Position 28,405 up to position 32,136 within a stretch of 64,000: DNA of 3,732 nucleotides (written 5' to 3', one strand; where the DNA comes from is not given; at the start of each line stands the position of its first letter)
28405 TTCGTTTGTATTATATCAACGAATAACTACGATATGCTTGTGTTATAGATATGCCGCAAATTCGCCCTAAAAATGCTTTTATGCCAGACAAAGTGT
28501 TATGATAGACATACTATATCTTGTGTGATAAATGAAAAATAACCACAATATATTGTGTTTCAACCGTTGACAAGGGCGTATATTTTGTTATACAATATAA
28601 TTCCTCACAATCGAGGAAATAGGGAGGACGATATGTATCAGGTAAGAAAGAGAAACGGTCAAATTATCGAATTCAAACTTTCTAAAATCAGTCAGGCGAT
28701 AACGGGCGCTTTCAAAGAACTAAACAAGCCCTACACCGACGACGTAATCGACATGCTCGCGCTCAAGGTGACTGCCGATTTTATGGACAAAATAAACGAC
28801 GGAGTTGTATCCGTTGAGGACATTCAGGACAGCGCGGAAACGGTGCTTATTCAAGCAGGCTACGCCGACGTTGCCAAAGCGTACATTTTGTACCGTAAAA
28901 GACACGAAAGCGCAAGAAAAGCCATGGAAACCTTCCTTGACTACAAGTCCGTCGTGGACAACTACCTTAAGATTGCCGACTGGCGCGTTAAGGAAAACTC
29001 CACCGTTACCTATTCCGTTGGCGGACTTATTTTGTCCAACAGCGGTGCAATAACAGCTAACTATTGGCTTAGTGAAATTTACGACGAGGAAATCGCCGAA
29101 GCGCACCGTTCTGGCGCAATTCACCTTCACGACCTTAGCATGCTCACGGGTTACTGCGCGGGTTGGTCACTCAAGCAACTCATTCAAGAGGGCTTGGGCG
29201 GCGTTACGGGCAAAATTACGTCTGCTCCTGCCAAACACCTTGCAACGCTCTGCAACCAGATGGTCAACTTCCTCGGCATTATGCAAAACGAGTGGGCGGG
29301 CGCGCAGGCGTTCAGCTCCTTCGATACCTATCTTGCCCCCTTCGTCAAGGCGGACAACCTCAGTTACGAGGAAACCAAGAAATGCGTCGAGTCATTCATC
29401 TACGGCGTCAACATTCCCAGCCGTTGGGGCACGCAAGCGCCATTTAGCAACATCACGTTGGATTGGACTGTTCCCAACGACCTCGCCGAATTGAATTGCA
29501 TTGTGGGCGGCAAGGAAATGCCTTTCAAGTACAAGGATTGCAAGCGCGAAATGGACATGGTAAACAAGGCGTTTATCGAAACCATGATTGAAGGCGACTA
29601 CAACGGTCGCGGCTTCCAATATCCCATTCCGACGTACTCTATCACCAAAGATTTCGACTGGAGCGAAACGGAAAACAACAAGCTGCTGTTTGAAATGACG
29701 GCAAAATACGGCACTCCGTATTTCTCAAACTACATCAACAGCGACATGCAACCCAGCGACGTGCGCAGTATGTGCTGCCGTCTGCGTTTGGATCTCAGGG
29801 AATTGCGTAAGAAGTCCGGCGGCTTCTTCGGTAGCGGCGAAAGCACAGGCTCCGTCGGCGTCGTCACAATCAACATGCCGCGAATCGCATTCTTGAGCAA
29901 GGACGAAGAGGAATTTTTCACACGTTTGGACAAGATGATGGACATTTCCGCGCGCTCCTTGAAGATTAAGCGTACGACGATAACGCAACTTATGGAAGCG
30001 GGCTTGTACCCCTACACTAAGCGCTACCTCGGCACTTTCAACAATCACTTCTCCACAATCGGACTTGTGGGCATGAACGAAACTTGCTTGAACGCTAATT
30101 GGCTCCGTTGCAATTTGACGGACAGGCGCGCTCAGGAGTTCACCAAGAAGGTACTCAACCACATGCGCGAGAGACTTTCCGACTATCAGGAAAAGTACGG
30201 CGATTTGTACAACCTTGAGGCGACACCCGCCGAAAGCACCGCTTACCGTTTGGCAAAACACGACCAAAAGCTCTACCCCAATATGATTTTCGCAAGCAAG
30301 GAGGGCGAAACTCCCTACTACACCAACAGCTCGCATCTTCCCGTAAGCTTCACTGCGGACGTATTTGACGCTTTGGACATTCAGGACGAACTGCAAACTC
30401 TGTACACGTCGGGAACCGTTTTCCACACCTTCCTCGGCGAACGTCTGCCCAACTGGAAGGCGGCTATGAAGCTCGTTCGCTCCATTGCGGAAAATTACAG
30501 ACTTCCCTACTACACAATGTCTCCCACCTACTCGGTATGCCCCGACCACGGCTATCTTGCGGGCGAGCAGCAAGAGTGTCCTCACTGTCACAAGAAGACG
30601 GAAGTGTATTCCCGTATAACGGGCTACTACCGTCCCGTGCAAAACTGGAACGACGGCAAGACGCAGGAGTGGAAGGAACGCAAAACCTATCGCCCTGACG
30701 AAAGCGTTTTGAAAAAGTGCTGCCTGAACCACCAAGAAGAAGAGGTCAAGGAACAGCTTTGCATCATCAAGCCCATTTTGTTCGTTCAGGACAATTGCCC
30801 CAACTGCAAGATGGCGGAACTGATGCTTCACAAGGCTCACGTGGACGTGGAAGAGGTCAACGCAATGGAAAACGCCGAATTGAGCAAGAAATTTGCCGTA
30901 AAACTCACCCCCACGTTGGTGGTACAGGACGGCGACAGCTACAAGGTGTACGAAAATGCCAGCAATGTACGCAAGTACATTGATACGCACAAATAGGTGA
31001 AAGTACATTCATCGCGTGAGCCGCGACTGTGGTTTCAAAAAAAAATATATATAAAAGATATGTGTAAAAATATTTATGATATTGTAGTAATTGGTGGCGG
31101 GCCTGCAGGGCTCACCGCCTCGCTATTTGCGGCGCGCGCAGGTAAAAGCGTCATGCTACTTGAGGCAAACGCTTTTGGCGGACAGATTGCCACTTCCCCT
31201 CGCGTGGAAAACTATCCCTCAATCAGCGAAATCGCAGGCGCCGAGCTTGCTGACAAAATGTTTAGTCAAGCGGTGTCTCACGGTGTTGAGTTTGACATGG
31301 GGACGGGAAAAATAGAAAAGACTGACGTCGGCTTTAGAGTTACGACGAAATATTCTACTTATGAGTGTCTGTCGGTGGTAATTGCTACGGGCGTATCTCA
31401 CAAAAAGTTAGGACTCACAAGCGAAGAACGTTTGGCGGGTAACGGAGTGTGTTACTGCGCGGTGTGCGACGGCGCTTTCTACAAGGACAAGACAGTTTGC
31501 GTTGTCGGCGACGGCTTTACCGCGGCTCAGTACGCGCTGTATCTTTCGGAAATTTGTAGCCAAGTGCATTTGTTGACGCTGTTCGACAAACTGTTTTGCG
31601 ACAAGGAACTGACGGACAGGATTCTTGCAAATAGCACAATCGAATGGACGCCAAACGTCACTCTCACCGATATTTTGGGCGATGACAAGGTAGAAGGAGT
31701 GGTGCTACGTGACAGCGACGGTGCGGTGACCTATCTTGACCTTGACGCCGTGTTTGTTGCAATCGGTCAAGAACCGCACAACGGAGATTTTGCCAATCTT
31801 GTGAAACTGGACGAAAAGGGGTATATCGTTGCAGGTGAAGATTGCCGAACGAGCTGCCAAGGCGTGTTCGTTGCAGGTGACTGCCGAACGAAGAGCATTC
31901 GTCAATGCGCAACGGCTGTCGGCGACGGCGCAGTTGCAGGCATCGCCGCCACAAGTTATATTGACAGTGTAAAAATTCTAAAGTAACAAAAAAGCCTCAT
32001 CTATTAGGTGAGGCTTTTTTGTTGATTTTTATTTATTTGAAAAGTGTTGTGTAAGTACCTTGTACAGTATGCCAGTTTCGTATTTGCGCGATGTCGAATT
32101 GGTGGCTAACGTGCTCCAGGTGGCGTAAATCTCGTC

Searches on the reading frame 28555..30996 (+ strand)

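Call 52: search_protein_families(library=pfam, proteins=[window:28555-30996:+], max_evalue=0.001)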
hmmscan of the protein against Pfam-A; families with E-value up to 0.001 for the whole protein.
window:28555-30996:+ (813 aa): 4 families
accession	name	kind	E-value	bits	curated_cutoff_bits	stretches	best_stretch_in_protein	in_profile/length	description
PF13597.11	NRDD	-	4.4e-191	636.8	26.2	1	147-712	1-562/562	Anaerobic ribonucleoside-triphosphate reductase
PF03477.21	ATP-cone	-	1.3e-22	80.6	25.8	1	29-118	2-87/88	ATP cone domain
PF00085.26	Thioredoxin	-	0.0002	21.7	23.5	1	741-804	23-93/103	Thioredoxin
PF00462.30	Glutaredoxin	-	0.00029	21.4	22.9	0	742-779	3-40/60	Glutaredoxin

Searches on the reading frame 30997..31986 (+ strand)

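Call 52: search_protein_families(library=pfam, proteins=[window:30997-31986:+], max_evalue=0.001)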
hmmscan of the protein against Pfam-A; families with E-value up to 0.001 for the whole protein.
window:30997-31986:+ (329 aa): 11 families
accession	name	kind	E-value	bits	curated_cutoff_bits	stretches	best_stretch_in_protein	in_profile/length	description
PF07992.20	Pyr_redox_2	-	1.3e-45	156.5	26.1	1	27-311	1-291/291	Pyridine nucleotide-disulphide oxidoreductase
PF13738.12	Pyr_redox_3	-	5.7e-17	62.4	30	1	105-294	106-305/305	Pyridine nucleotide-disulphide oxidoreductase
PF00070.33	Pyr_redox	-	5.3e-11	43.3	22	1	167-239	2-81/82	Pyridine nucleotide-disulphide oxidoreductase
PF01266.30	DAO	-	1.4e-10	41.7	27.9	1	28-63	1-36/353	FAD dependent oxidoreductase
PF12831.13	FAD_oxidored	-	7.6e-09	35.8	27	1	28-67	1-40/416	FAD dependent oxidoreductase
PF03486.20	HI0933_like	-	9e-09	35.6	50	1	28-63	2-38/244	HI0933-like protein Rossmann domain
PF00890.30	FAD_binding_2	-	2.3e-08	34.1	20.4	1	28-67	1-41/414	FAD binding domain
PF13450.12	NAD_binding_8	-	7.4e-07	29.8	21.9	1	31-68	1-39/68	NAD(P)-binding Rossmann-like domain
PF01494.25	FAD_binding_3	-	3.4e-05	23.7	22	1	28-58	3-33/349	FAD binding domain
PF01134.28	GIDA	-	3.8e-05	23.4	22.1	1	28-61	1-29/391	Glucose inhibited division protein A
PF01946.23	Thi4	-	0.00014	21.6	26.2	1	18-63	8-56/235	Thi4 family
